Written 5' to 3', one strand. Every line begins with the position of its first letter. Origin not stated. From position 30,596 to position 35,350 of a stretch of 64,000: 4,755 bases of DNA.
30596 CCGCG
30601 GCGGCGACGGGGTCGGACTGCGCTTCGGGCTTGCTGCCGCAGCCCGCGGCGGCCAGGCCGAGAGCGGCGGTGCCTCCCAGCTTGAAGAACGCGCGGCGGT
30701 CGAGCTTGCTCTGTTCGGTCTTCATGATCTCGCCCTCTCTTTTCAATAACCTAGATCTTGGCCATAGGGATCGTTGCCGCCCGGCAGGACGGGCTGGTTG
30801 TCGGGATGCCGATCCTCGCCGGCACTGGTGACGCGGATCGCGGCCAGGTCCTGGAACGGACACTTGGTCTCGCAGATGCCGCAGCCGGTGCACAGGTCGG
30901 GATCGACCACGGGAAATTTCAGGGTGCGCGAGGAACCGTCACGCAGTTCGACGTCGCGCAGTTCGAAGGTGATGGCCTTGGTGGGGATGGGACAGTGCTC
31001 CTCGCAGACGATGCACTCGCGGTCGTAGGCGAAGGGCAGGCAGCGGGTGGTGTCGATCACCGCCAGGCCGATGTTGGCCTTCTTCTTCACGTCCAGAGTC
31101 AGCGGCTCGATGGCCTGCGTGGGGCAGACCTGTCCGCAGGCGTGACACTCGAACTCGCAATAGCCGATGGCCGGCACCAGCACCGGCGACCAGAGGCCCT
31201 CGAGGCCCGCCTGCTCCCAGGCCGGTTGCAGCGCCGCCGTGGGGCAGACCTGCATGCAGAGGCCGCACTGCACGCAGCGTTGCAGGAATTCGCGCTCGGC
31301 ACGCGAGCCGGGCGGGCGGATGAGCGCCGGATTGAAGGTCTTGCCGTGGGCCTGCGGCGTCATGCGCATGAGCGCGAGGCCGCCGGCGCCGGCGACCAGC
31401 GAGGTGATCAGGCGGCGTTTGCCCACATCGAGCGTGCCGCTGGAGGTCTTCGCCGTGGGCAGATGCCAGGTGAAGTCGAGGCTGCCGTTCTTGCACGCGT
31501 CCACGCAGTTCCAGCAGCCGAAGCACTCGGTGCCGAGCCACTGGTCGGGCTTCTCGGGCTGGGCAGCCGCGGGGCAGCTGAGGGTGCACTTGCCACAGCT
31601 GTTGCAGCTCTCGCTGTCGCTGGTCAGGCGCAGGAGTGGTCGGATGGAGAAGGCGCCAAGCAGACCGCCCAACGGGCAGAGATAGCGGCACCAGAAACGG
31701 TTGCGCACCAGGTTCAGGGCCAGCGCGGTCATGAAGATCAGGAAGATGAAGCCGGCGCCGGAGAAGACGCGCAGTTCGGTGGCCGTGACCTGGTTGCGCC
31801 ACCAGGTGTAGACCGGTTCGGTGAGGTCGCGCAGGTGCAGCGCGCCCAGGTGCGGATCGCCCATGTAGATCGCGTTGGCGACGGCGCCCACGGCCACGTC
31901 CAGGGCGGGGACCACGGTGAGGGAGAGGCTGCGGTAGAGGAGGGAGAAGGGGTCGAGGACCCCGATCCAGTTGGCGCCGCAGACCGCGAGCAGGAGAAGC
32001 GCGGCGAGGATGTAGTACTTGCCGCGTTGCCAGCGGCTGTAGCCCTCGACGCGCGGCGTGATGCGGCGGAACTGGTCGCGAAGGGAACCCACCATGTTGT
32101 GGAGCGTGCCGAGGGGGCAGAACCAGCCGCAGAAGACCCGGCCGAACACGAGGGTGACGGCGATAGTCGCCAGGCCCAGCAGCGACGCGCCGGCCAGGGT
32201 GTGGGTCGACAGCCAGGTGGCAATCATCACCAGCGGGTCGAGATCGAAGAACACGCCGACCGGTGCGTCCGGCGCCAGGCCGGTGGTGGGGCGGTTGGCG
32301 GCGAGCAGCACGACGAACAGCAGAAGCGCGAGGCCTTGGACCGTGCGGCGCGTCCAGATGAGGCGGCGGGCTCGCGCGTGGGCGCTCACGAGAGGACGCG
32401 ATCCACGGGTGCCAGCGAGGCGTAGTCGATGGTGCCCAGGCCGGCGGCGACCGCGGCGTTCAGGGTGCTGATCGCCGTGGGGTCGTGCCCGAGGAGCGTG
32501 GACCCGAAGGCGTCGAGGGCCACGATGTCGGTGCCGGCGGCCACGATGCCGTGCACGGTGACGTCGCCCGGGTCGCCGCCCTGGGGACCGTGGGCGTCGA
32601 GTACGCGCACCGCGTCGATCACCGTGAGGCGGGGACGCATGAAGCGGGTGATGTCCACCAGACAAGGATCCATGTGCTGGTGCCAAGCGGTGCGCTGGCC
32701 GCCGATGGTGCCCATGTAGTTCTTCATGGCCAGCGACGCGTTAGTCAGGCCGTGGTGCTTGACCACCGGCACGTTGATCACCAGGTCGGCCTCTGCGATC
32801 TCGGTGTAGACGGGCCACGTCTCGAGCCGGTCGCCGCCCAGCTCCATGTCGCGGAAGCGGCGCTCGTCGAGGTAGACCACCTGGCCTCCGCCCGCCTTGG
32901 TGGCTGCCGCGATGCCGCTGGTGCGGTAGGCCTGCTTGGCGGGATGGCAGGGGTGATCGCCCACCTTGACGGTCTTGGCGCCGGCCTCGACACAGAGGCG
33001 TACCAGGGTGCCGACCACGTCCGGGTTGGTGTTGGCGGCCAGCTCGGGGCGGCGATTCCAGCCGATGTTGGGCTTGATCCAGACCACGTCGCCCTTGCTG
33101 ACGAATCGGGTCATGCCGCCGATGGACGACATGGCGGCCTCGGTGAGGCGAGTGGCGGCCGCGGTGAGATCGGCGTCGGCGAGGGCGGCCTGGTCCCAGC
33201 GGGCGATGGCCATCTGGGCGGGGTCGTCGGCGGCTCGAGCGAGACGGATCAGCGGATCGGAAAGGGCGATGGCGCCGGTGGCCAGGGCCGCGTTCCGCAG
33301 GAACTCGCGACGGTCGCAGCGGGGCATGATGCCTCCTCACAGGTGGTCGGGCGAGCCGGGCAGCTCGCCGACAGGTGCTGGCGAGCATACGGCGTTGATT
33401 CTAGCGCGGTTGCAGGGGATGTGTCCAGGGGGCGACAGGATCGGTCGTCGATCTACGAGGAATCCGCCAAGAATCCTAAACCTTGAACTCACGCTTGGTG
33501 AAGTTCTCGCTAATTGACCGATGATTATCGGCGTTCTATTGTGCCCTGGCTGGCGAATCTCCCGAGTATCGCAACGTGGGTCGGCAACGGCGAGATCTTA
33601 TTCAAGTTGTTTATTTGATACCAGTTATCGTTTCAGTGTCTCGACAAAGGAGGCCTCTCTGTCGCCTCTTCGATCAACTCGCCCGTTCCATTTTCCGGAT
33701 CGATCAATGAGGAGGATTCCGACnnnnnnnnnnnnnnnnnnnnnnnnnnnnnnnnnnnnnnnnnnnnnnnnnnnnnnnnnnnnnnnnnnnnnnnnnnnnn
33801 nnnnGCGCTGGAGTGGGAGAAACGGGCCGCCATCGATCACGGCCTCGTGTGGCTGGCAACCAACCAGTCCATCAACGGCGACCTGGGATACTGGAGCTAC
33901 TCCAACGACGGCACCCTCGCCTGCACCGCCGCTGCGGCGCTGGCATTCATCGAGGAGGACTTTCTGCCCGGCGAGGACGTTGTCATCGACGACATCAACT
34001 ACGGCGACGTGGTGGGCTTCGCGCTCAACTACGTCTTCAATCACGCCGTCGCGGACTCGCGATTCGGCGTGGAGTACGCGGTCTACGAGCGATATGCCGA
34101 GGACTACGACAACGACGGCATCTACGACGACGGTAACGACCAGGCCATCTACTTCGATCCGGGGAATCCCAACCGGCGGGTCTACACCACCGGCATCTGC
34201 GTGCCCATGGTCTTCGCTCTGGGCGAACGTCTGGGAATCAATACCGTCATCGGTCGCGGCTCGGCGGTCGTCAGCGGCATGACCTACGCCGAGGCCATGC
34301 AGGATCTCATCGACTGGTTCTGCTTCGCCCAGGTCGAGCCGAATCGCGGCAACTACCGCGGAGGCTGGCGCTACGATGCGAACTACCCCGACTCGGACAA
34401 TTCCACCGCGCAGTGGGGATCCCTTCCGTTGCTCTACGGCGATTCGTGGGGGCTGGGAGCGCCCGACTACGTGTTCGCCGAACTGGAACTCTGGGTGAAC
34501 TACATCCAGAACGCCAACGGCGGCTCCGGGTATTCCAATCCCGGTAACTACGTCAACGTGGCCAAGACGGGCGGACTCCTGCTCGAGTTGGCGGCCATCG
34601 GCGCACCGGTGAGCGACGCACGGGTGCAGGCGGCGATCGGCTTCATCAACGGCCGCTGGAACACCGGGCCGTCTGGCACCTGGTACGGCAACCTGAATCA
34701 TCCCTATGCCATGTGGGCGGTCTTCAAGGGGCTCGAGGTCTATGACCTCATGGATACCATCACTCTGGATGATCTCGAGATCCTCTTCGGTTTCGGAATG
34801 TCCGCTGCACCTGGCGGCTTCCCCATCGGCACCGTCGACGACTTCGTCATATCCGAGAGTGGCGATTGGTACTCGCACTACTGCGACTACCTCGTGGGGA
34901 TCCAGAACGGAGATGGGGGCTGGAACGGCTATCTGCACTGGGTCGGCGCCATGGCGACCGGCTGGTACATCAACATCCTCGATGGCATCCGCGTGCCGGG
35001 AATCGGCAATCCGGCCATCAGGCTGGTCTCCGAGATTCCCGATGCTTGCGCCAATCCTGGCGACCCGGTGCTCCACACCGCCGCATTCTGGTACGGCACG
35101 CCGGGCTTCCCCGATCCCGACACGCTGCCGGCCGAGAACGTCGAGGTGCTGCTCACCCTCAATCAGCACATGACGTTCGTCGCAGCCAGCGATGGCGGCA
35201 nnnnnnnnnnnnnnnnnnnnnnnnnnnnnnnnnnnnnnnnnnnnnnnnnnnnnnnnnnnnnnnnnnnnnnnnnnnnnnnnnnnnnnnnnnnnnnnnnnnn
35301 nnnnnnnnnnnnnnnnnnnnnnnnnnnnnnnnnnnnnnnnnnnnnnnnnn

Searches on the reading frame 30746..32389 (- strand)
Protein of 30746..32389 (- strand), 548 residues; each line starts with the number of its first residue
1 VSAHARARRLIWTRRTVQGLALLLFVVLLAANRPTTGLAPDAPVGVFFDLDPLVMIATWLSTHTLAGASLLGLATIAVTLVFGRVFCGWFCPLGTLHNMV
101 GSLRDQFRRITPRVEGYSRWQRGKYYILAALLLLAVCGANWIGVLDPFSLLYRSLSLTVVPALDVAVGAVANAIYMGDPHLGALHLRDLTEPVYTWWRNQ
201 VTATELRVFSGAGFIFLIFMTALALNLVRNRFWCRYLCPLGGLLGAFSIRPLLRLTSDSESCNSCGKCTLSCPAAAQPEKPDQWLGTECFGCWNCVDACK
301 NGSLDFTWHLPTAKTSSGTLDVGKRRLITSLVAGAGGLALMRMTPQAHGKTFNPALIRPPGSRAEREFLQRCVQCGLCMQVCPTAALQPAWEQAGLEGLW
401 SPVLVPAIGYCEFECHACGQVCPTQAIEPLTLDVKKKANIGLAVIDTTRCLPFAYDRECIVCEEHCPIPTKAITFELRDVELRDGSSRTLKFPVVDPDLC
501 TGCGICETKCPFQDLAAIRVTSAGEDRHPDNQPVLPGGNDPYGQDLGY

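Call 14: search_protein_families(library=pfam, proteins=[window:30746-32389:-], max_evalue=0.001)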
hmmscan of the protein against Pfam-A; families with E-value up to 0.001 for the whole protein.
window:30746-32389:- (548 aa): 13 families
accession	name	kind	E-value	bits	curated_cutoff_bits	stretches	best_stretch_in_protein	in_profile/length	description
PF12838.12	Fer4_7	-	1e-19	71.1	27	3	289-386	2-52/52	4Fe-4S dicluster domain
PF00037.32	Fer4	-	6.2e-17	61.1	21.1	2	493-512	1-20/24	4Fe-4S binding domain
PF13237.11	Fer4_10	-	1.8e-16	60.2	25.5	2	257-299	4-52/53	4Fe-4S dicluster domain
PF12801.12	Fer4_5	-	4.1e-15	55.9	22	2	71-106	8-43/48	4Fe-4S binding domain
PF13187.11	Fer4_9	-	2e-13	50.5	27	1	371-427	1-52/52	4Fe-4S dicluster domain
PF12837.12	Fer4_6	-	8.6e-12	44.8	25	2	492-513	1-22/24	4Fe-4S binding domain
PF13183.11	Fer4_8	-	5.8e-11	43.2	27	1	369-424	2-66/68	4Fe-4S dicluster domain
PF13484.11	Fer4_16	-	6.5e-10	40.1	30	0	371-390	1-20/66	4Fe-4S double cluster binding domain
PF14697.11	Fer4_21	-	2.8e-08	34.2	35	0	371-384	40-53/59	4Fe-4S dicluster domain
PF12797.12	Fer4_2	-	7.1e-08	32.4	24.5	1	493-512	3-22/22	4Fe-4S binding domain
PF25160.1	LdpA_Fe-S-bd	-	1e-06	28.8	27.6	0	462-517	9-45/49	LdpA Fe-S cluster-binding domain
PF13534.11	Fer4_17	-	0.00012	23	22.2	0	367-384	41-58/61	4Fe-4S dicluster domain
PF13746.11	Fer4_18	-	0.00043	20.9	27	0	257-301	56-97/114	4Fe-4S dicluster domain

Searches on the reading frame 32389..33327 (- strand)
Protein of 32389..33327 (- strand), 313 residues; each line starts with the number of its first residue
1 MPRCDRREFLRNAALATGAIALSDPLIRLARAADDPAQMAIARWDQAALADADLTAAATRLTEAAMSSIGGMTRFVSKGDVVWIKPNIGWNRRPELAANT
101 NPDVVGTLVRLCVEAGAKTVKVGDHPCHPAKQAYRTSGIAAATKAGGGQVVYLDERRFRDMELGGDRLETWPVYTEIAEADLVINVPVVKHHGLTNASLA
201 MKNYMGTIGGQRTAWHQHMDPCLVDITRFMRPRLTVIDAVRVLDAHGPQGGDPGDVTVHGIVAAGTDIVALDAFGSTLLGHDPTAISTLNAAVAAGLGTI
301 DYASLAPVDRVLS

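Call 14: search_protein_families(library=pfam, proteins=[window:32389-33327:-], max_evalue=0.001)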
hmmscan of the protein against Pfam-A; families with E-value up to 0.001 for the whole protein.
window:32389-33327:- (313 aa): 1 family
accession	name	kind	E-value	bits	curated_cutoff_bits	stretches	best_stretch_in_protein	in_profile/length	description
PF04015.17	DUF362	-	9.8e-51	173.1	24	1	82-275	1-198/200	Domain of unknown function (DUF362)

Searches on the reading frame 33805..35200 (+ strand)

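Call 91: search_solved_structures(query=window:33805-35200:+, max_evalue=1)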
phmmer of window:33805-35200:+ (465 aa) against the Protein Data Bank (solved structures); distinct sequences matched with E-value up to 1: 4.
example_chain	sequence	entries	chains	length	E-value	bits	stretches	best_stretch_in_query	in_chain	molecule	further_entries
1orr_A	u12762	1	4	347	0.48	12.5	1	140-182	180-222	CDP-tyvelose-2-epimerase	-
9rl0_E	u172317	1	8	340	0.64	12.1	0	143-185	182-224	CDP-tyvelose 2-epimerase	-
1zyv_A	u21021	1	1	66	0.76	11.8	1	358-401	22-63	Alpha-like neurotoxin BmK-I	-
1zvg_A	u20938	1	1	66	1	11.4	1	358-399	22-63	Alpha-like neurotoxin BmK-I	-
